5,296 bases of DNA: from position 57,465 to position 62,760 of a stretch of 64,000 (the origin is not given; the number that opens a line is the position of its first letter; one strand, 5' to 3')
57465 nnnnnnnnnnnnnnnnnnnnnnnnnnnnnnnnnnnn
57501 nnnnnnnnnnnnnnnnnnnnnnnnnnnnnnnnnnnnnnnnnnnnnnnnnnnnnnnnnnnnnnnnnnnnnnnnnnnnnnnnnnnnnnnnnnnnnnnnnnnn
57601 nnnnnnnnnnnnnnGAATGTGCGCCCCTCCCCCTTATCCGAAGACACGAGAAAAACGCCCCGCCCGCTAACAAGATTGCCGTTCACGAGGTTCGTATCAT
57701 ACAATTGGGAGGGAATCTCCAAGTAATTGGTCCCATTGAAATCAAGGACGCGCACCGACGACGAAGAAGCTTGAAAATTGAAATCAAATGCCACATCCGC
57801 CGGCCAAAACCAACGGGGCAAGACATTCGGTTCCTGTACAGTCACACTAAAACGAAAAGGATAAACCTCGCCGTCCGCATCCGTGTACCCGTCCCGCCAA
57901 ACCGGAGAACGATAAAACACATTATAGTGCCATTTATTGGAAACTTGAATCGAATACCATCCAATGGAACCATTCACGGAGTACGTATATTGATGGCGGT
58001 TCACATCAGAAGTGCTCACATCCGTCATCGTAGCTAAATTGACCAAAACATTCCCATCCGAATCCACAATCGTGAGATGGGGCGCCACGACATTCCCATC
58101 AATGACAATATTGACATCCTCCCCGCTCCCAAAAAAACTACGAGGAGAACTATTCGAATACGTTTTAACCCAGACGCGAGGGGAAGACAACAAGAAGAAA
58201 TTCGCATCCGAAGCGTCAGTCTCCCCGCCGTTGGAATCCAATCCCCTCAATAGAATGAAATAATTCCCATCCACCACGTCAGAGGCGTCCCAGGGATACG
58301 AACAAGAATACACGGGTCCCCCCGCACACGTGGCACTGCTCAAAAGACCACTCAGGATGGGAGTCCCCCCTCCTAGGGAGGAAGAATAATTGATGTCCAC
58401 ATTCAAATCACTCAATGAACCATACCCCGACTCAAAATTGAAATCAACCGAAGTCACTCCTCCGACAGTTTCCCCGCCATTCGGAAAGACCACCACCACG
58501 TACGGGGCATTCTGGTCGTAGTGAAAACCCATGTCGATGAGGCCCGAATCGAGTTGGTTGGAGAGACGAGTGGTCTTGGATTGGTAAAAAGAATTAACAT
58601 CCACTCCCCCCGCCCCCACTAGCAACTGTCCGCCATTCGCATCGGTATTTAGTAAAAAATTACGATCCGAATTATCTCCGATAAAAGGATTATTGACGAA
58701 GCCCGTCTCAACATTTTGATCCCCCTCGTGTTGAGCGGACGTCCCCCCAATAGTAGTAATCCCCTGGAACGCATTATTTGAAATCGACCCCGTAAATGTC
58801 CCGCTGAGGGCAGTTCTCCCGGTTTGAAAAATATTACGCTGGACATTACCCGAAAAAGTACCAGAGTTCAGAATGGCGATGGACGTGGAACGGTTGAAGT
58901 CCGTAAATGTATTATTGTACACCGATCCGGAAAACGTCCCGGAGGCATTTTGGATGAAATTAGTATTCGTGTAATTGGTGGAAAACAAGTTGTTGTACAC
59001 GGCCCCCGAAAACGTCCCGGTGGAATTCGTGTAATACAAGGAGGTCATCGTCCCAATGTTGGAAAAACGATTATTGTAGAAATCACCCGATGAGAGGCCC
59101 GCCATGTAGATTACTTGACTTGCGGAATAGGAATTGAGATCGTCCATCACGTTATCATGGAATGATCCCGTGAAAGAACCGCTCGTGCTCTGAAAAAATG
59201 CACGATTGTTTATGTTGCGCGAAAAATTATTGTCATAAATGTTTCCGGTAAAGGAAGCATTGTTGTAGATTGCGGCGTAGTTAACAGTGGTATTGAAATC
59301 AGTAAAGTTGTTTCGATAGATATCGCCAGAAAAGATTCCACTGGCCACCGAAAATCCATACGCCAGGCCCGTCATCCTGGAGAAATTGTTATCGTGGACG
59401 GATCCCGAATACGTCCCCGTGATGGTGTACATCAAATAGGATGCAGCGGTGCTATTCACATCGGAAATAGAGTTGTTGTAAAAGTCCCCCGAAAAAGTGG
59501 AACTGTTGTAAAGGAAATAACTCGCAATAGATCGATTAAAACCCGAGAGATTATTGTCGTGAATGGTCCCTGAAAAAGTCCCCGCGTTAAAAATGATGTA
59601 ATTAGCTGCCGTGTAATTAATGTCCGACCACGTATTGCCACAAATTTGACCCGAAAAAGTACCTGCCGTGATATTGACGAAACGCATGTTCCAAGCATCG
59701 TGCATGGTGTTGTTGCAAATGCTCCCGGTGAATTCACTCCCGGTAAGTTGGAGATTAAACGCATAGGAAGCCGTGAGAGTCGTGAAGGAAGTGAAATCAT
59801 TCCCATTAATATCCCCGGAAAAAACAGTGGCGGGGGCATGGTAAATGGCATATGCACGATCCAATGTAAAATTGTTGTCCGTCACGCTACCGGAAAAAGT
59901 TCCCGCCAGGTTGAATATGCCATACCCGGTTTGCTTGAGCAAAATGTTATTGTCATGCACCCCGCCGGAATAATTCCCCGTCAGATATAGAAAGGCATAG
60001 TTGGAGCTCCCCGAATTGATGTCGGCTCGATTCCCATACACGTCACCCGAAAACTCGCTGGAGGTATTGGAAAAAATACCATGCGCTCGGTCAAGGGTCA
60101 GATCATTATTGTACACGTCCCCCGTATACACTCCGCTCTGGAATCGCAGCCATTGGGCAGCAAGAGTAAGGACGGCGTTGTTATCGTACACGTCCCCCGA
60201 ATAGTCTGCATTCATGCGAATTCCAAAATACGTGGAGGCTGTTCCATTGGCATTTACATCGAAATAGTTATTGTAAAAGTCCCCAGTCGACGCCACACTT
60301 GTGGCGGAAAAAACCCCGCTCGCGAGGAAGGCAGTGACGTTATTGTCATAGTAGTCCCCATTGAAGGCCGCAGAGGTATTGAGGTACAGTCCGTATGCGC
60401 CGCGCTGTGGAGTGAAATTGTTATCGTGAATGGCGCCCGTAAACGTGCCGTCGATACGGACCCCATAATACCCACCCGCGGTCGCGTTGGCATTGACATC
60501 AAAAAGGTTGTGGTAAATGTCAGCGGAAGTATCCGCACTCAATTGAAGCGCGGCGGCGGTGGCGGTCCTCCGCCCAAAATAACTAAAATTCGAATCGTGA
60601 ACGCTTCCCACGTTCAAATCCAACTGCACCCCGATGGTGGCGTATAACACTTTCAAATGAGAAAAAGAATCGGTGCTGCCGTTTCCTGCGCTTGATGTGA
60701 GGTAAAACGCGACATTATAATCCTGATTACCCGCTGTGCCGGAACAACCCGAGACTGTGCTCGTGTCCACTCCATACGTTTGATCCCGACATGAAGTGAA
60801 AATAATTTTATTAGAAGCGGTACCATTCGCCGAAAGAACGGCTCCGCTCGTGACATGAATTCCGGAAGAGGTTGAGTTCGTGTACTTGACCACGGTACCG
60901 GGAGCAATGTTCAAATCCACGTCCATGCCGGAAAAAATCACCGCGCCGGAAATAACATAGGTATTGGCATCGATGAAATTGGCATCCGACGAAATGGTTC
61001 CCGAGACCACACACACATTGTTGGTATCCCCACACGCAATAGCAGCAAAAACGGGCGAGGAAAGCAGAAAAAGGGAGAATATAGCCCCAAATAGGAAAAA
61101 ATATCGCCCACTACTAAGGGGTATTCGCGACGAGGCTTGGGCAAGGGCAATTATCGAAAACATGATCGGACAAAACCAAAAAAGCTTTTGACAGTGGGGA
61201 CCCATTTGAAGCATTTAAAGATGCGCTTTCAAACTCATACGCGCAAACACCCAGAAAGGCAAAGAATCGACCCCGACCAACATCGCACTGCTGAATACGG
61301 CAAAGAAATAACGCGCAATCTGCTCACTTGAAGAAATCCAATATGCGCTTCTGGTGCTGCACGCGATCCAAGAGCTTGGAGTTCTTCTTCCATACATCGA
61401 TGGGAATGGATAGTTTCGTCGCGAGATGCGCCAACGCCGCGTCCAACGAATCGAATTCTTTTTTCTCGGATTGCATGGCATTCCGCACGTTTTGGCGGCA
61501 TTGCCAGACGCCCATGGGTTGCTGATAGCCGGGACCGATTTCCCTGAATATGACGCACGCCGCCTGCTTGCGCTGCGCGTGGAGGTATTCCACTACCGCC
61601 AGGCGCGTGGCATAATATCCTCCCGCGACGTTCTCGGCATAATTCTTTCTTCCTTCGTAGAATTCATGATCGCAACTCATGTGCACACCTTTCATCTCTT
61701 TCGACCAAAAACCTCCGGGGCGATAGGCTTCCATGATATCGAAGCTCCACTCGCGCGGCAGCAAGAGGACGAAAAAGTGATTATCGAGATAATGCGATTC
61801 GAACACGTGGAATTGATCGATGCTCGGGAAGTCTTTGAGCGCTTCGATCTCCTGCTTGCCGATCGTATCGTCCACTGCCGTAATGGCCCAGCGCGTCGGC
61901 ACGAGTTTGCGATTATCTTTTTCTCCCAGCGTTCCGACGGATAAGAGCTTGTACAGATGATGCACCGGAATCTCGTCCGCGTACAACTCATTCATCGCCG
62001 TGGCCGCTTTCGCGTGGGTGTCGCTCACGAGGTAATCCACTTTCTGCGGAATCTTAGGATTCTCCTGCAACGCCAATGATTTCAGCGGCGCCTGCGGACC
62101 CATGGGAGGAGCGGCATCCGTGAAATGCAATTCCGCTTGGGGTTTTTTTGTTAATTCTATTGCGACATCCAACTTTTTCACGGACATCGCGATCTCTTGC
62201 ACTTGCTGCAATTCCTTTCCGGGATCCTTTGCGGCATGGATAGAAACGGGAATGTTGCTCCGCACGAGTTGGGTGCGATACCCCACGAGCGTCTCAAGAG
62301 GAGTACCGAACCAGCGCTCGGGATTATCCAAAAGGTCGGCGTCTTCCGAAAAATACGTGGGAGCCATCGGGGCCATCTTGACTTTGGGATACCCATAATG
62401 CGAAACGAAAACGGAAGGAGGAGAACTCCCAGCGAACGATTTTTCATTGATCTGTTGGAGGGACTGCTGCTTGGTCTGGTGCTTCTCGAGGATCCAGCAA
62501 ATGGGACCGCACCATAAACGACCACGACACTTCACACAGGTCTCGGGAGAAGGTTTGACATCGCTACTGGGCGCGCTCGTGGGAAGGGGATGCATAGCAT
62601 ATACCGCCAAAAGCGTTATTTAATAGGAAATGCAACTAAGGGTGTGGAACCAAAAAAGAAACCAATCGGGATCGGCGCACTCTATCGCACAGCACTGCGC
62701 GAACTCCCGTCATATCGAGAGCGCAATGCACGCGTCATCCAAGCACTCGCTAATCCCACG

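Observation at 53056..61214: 2396-aa beta-helix surface giant with poly-Gly hinge and cytoplasmic coiled-coil tail, plus similarly built 332-aa partner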

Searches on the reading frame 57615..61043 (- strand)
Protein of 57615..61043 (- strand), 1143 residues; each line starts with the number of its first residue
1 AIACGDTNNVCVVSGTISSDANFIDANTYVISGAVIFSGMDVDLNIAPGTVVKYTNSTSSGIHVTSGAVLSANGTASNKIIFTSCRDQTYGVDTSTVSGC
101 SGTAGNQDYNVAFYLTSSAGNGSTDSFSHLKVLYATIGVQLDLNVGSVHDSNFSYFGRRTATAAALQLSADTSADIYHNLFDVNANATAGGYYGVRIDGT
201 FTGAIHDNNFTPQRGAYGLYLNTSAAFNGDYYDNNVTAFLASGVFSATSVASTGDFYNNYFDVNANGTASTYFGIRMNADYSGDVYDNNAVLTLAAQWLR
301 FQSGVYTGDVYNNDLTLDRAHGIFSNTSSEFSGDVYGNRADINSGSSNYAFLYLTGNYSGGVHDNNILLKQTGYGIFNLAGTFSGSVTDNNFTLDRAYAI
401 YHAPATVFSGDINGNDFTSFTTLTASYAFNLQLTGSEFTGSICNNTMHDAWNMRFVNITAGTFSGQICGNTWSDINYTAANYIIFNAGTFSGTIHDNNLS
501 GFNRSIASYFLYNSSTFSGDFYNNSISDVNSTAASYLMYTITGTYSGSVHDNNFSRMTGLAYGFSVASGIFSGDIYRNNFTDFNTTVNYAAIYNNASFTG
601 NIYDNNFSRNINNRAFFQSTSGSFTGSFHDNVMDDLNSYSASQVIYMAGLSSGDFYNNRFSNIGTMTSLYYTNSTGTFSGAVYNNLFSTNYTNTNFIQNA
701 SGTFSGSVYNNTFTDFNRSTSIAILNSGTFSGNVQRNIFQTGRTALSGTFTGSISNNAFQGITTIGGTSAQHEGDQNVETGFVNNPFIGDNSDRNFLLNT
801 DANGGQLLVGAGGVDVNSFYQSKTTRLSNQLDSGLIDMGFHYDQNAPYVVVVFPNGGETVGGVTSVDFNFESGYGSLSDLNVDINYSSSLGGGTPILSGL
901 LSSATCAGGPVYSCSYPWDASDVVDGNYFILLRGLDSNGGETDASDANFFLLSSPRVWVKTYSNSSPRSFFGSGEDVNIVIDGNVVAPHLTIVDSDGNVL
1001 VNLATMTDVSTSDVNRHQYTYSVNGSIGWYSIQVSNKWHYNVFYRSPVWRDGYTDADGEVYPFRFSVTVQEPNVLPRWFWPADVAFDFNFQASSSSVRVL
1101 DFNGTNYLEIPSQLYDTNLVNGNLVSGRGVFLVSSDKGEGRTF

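Call 55: predict_structure(alignment_id=A3)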
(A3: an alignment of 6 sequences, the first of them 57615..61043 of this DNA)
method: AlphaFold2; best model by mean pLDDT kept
length: 1143 residues; sequences in the alignment: 6
mean_pLDDT: 72.4   pTM: 0.63
mean pLDDT of the five models: 72.4, 71.1, 70.6, 69.5, 67.8
residues with pLDDT >= 90: 276; 70-90: 437; 50-70: 197; < 50: 233
segments of 3 or more residues with pLDDT < 50: 5-8, 88-93, 778-880, 886-903, 906-912, 920-957, 1012-1014, 1048-1075, 1102-1107, 1137-1143
pLDDT, mean of each block of 10 residues (from residue 1): 53 83 79 83 82 78 78 79 67 57 61 71 78 85 82 72 82 89 64 84 92 75 86 81 69 92 66 83 94 86 91 94 88 96 87 91 96 89 92 94 82 94 87 87 95 91 95 86 92 95 75 93 92 80 91 90 85 95 83 93 94 90 93 86 87 89 86 85 81 78 85 68 83 78 68 70 60 54 32 28 28 33 27 28 33 34 44 44 46 43 47 49 44 41 30 38 58 78 64 83 80 66 78 69 60 37 44 48 58 61 49 69 68 54 45
secondary structure, 60 per line:
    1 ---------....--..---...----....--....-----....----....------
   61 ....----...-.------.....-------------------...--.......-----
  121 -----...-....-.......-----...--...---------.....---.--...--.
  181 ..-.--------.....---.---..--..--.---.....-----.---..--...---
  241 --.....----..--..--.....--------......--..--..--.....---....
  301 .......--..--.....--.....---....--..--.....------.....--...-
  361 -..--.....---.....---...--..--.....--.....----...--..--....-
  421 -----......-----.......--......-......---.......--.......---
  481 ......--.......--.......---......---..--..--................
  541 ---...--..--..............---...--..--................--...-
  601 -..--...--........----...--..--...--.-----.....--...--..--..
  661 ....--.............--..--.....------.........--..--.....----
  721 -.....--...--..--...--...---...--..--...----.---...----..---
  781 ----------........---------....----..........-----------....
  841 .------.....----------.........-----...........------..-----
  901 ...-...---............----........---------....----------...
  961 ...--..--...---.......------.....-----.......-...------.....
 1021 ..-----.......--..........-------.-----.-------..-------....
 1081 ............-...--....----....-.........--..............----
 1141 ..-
elements in order (helices of 4 or more, strands of 3 or more residues): E10-13 E21-23 E28-31 E34-37 E43-46 E51-54 E61-64 E69-71 E80-84 E109-115 E126-128 E130-133 E135-141 E147-149 E152-154 E164-168 E175-177 E180-182 E193-197 E217-221 E235-237 E243-247 E260-264 E273-278 E289-293 E297-307 E314-318 E321-325 E329-332 E339-343 E350-354 E357-359 E366-370 E374-378 E382-384 E391-395 E398-402 E407-409 E416-419 E426-431 E437-443 E446-451 E453-458 E462-468 E471-477 E481-486 E489-495 E498-504 E508-513 E525-540 E544-546 E553-566 E570-572 E579-594 E597-599 E606-608 E611-618 E623-625 E632-634 E643-647 E650-652 E659-664 E667-679 E686-690 E697-705 E712-716 E722-726 E729-731 E738-740 E743-745 E749-751 E758-760 H791-798 H808-811 H816-825 E837-841 E848-852 E863-871 E880-887 E905-907 E911-919 E927-934 H944-947 E958-963 E970-972 E976-982 E989-993 E999-1005 E1007-1009 E1016-1022 E1028-1034 E1037-1046 E1077-1092 E1099-1102 E1107-1110 E1112-1120 E1123-1136

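Call 58: fold_search(model_id=the predicted structure, library=pdb)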
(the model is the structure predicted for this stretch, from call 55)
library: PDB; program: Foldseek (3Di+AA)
matches with E <= 10: 1053; with E <= 0.001: 1
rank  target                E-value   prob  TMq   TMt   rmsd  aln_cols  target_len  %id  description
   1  7dmk_B                2.1e-04  0.87  0.13  0.18  28.2       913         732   10  PL6 alginate lyase BcAlyPL6 (released 2021-10-06)
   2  8vbb_A                7.8e-03  0.35  0.15  0.15  20.0      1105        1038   12  The secreted adhesin EtpA of Enterotoxigenic Escherichia coli in complex with the mouse mAb 1G05 (released 2024-09-04)
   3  8s3o_A                9.3e-03  0.89  0.08  0.07  19.0       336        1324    9  Structure of native human CD109 (released 2025-03-05)
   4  2vji                  1.3e-02  0.84  0.16  0.26  17.7       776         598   10  Tailspike protein of E.coli bacteriophage HK620 (released 2008-07-01)
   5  4ziq                  1.6e-02  0.93  0.10  0.09  16.4       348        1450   12  Crystal structure of trypsin activated alpha-2-macroglobulin from Escherichia coli. (released 2015-06-10)
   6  9j4l_A                1.9e-02  0.75  0.13  0.27  15.3       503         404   11  Crystal structure of GH9l Inulin fructotransferases (IFTase) (released 2024-09-04)
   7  5zl4_A                2.0e-02  0.98  0.15  0.35  12.5       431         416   11  Crystal structure of DFA-IIIase from Arthrobacter chlorophenolicus A6 wihout its lid in complex with GF2 (released 2018-12-19)
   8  6f7k_B                2.0e-02  0.98  0.15  0.27  12.1       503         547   13  Crystal structure of Dettilon tailspike protein (gp208) (released 2018-12-19)
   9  2inu_A                2.1e-02  0.77  0.12  0.29  15.1       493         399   10  Crystal structure of Inulin fructotransferase in the absence of substrate (released 2006-12-26)
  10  9qe7                  2.1e-02  0.41  0.18  0.15  17.8      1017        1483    9  Membrane-distal part of extracellular domain of the Fap2 autotransporter adhesin from Fusobacterium nucleatum ATCC23726 (released 2025-07-30)
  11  9j4l_B                2.2e-02  0.75  0.13  0.28  15.0       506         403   12  Crystal structure of GH9l Inulin fructotransferases (IFTase) (released 2024-09-04)
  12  2gys_A                2.7e-02  0.28  0.05  0.11  21.8       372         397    9  2.7 A structure of the extracellular domains of the human beta common receptor involved in IL-3, IL-5, and GM-CSF sign (released 2006-06-20)
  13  7k2t_A                3.3e-02  0.99  0.06  0.17  15.5       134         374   17  Mg2+/ATP-bound structure of the full-length WzmWzt O antigen ABC transporter in lipid nanodiscs (released 2021-01-13)
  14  3k4z_A                3.6e-02  0.84  0.06  0.23  20.2       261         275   11  Crystal Structure of the Cellulosomal CBM4 from Clostridium thermocellum Cellulase CbhA (released 2010-07-28)
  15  5zkw_E                3.8e-02  0.90  0.14  0.33  14.0       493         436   10  Crystal structure of DFA-IIIase from Arthrobacter chlorophenolicus A6 in complex with GF2 (released 2018-12-19)
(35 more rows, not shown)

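Call 109: fold_search(model_id=the predicted structure, library=viral)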
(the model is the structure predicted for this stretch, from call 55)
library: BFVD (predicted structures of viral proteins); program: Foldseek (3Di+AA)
matches with E <= 10: 763; with E <= 0.001: 7
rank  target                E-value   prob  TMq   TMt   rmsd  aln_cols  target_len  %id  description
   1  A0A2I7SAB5            1.2e-04  1.00  0.23  0.33  13.0       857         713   11  (no name in the UniProt tables at hand)
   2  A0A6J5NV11            1.3e-04  0.44  0.09  0.09  41.7      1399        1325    9  Uncharacterized protein [uncultured Caudovirales phage]
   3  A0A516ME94            2.6e-04  0.98  0.17  0.18  33.5      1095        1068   10  (no name in the UniProt tables at hand)
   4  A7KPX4                4.9e-04  0.12  0.05  0.08  29.4       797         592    9  Uncharacterized protein [Gallid alphaherpesvirus 2]
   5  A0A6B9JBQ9            6.1e-04  0.35  0.09  0.09  22.3      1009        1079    9  Tail fiber protein [Vibrio phage vB_VchM_Kuja]
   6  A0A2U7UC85            8.0e-04  0.33  0.10  0.10  27.6      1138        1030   11  AidA incomplete domain containing protein [Pandoravirus neocaledonia]
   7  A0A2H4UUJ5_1          8.3e-04  0.08  0.05  0.05  42.6      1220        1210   10  FhaB-like adhesion protein [Bodo saltans virus]
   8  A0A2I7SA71            1.1e-03  1.00  0.27  0.45  11.0       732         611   11  (no name in the UniProt tables at hand)
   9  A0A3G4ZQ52            1.2e-03  0.57  0.14  0.15  21.3      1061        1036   11  Collagen-like protein [Terrestrivirus sp.]
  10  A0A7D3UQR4            1.4e-03  0.89  0.13  0.22  15.8       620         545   11  Pectin lyase [Fadolivirus FV1/VV64]
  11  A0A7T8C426            1.6e-03  0.98  0.19  0.30  14.5       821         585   10  (no name in the UniProt tables at hand)
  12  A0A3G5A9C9            1.6e-03  0.96  0.24  0.28  14.6       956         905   10  Uncharacterized protein [Hyperionvirus sp.]
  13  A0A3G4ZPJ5            1.9e-03  1.00  0.23  0.36  13.6       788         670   10  Right handed beta helix domain-containing protein [Barrevirus sp.]
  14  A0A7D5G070            2.2e-03  1.00  0.26  0.30  12.9       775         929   11  Preneck appendage protein [Escherichia phage vB_EcoP_SP5M]
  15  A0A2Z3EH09            2.8e-03  0.44  0.11  0.13  17.3       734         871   10  (no name in the UniProt tables at hand)
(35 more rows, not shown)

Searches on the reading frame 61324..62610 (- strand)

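Call 10: search_protein_families(library=pfam, proteins=[window:61324-62610:-], max_evalue=0.001)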
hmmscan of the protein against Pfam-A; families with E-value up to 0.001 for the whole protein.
window:61324-62610:- (428 aa): 2 families
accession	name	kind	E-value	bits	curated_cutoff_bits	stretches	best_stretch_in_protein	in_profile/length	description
PF04894.17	Nre_N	-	4.3e-91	305.9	25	1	36-303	5-270/270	Archaeal Nre, N-terminal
PF04895.17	Nre_C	-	9.1e-37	125.8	27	1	317-426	2-110/110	Archaeal Nre, C-terminal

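Call 27: search_protein_families(library=ncbifam, proteins=[window:61324-62610:-], max_evalue=0.01)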
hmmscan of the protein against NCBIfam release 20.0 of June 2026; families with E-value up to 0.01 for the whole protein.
window:61324-62610:- (428 aa): 1 family
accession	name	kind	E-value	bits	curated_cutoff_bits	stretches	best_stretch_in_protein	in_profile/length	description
NF041387.1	DNArepr_NreA_Halo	equivalog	7.7e-88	295.3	700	1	45-420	34-413/417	DNA repair protein NreA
